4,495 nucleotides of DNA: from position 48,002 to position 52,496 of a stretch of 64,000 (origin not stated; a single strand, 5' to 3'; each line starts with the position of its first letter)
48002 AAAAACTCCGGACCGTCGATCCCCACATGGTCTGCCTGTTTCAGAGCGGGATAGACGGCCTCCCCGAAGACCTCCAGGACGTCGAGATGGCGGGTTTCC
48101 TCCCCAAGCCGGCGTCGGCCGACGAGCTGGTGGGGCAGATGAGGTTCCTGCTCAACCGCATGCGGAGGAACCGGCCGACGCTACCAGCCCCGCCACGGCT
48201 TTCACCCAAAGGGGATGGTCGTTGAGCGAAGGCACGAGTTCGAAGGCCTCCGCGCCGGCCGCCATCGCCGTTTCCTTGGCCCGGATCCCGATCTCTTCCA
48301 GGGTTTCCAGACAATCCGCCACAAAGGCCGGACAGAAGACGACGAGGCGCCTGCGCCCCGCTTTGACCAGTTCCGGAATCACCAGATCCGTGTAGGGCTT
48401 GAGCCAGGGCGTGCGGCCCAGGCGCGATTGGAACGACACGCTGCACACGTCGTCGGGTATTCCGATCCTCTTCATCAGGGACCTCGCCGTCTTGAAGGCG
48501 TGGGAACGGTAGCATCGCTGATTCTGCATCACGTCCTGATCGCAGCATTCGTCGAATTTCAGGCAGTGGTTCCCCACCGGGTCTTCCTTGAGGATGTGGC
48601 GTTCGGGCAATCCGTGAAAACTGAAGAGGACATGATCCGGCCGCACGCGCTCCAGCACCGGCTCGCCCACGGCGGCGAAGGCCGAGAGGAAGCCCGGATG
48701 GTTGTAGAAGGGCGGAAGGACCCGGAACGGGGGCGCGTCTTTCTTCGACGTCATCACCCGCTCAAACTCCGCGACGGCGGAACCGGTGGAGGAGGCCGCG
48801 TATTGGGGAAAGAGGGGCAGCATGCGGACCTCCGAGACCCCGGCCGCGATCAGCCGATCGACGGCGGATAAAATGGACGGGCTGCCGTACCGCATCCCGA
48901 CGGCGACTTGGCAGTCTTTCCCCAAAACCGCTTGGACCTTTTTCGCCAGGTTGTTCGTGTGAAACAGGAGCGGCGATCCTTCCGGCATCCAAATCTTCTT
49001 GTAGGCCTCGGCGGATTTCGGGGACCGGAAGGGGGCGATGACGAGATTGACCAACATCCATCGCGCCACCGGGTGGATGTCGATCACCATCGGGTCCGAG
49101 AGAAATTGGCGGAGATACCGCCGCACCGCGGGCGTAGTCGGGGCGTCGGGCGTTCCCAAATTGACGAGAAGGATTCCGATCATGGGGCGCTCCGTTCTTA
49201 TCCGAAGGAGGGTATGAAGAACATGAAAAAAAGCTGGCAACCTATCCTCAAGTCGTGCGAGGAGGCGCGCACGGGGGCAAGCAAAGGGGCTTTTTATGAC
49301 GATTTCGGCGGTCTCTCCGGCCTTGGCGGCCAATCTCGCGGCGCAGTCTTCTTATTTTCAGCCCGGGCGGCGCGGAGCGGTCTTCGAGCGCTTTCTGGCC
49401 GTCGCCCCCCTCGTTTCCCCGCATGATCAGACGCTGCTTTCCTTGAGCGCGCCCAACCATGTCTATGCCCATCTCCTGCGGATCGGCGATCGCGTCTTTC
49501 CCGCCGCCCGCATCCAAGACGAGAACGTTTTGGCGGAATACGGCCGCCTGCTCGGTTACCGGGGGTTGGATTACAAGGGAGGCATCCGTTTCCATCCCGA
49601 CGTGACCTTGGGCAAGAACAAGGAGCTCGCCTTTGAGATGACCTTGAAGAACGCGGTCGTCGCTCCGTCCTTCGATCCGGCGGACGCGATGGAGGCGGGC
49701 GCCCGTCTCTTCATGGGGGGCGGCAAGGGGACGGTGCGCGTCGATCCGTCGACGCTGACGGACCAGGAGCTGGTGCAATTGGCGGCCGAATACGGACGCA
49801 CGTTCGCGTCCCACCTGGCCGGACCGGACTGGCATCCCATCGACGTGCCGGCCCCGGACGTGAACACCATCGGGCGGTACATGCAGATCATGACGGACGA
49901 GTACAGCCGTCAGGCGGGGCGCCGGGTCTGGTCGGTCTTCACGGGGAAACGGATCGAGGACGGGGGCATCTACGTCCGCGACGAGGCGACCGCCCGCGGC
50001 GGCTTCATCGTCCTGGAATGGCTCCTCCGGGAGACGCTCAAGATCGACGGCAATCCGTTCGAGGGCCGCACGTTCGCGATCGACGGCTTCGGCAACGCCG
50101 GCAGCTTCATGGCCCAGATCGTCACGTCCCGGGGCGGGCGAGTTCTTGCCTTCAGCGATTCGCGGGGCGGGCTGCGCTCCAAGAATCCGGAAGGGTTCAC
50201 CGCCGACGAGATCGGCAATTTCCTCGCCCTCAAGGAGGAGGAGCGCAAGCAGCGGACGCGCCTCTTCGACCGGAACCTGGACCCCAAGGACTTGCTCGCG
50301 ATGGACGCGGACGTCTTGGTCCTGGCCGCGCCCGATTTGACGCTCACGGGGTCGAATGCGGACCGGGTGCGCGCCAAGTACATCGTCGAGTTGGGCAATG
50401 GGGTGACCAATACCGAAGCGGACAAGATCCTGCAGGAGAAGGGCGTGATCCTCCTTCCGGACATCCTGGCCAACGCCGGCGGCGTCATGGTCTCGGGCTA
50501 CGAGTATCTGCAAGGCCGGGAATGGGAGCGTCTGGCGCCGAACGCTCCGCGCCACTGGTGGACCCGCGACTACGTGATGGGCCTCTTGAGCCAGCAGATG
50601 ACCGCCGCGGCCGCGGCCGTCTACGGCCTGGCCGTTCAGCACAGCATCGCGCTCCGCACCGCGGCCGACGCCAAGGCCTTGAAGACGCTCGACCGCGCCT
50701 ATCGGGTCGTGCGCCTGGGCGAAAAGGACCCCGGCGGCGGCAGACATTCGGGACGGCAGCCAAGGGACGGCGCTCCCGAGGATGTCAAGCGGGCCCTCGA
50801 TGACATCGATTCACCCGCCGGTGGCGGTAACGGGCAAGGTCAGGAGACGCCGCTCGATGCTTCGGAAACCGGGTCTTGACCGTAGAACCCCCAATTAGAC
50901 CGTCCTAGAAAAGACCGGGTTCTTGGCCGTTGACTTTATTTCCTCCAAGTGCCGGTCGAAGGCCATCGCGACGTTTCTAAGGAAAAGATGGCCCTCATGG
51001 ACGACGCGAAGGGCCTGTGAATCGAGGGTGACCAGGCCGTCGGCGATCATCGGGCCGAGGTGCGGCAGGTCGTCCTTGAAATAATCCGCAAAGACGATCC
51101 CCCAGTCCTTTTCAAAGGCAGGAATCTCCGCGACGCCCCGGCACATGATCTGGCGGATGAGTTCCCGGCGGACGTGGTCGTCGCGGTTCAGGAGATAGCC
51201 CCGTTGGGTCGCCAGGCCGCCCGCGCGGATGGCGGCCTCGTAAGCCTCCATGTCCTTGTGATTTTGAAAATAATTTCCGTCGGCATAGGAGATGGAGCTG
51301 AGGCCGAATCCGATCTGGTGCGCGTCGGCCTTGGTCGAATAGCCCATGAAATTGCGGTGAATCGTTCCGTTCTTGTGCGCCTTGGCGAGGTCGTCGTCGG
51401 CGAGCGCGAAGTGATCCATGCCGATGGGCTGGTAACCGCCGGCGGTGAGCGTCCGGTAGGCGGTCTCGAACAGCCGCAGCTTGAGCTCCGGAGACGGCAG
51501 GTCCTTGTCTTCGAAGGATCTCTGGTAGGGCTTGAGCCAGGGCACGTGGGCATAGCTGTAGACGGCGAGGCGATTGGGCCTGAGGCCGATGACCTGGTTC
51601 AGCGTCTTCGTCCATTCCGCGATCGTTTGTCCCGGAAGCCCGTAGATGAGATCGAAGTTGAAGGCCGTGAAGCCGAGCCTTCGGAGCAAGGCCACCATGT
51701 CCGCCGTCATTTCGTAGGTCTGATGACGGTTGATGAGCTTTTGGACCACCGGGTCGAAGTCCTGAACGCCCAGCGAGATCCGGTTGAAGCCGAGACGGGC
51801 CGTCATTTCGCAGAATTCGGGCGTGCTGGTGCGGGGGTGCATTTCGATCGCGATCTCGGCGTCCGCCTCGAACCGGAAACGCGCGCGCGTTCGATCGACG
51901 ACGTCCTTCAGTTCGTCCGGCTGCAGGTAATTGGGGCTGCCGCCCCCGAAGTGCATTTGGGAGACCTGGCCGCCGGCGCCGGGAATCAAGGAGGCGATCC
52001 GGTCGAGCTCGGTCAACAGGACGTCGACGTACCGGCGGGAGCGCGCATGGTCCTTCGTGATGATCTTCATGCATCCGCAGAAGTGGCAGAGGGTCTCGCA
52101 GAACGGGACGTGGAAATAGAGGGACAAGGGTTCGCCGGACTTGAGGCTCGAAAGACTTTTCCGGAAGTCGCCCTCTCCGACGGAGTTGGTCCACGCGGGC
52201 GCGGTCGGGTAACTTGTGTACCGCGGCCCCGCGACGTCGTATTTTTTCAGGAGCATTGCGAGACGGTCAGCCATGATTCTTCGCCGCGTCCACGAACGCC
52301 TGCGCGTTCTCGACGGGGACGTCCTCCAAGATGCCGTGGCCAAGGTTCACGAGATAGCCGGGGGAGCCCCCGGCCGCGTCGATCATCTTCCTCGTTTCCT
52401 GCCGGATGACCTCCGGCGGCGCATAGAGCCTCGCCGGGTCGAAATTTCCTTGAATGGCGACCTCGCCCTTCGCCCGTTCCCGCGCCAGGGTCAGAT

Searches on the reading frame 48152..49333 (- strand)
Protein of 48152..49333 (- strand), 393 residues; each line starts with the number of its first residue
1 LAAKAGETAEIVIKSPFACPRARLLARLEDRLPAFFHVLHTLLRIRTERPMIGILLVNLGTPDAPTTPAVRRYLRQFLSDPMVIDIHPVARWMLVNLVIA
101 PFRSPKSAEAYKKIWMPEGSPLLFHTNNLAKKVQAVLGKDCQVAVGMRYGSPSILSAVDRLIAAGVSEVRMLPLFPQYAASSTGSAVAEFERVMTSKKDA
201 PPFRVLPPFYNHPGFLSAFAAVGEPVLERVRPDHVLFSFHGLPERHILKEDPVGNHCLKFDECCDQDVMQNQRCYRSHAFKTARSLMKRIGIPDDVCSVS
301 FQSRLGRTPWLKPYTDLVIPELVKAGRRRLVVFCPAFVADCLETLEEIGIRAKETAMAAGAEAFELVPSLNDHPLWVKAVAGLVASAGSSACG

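Call 7: search_protein_families(library=pfam, proteins=[window:48152-49333:-])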
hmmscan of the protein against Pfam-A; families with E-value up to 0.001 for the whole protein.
window:48152-49333:- (393 aa): 1 family
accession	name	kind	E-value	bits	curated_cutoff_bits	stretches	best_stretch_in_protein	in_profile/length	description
PF00762.24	Ferrochelatase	-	3.9e-99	332.1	27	1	52-386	2-315/317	Ferrochelatase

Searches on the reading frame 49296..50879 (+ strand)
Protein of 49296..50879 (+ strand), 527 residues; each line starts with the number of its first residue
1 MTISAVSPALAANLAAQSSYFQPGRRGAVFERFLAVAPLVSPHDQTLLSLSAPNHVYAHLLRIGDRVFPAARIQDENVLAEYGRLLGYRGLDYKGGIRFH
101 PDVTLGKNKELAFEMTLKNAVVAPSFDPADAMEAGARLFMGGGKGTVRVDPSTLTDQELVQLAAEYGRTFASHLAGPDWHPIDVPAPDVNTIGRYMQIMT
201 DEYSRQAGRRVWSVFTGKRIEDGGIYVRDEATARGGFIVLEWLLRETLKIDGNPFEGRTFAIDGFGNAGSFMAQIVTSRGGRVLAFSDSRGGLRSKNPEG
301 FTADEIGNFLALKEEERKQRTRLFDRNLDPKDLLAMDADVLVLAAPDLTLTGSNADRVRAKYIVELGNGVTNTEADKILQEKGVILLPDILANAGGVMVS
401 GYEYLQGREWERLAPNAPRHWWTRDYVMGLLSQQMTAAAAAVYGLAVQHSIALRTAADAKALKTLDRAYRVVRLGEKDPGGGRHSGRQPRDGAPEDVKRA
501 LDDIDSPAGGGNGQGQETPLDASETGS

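Call 69: search_protein_families(library=pfam, proteins=[window:49296-50879:+])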
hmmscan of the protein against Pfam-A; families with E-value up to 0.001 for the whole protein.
window:49296-50879:+ (527 aa): 2 families
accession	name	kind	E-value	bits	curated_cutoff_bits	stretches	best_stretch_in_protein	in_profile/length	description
PF00208.27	ELFV_dehydrog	-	1.3e-45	156.5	23.4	1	223-469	1-237/241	Glutamate/Leucine/Phenylalanine/Valine dehydrogenase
PF02812.23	ELFV_dehydrog_N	-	9.1e-23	80.8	25.3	1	93-204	35-128/129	Glu/Leu/Phe/Val dehydrogenase, dimerisation domain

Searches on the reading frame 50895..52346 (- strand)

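Call 69: search_protein_families(library=pfam, proteins=[window:50895-52346:-])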
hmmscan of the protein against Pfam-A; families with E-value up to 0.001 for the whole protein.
window:50895-52346:- (483 aa): 2 families
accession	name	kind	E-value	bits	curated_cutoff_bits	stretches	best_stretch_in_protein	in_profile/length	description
PF04055.27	Radical_SAM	-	1.7e-23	84.1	29.5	1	78-251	2-165/166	Radical SAM superfamily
PF06969.22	HemN_C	-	0.00015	22.2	24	1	386-454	1-66/67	HemN C-terminal domain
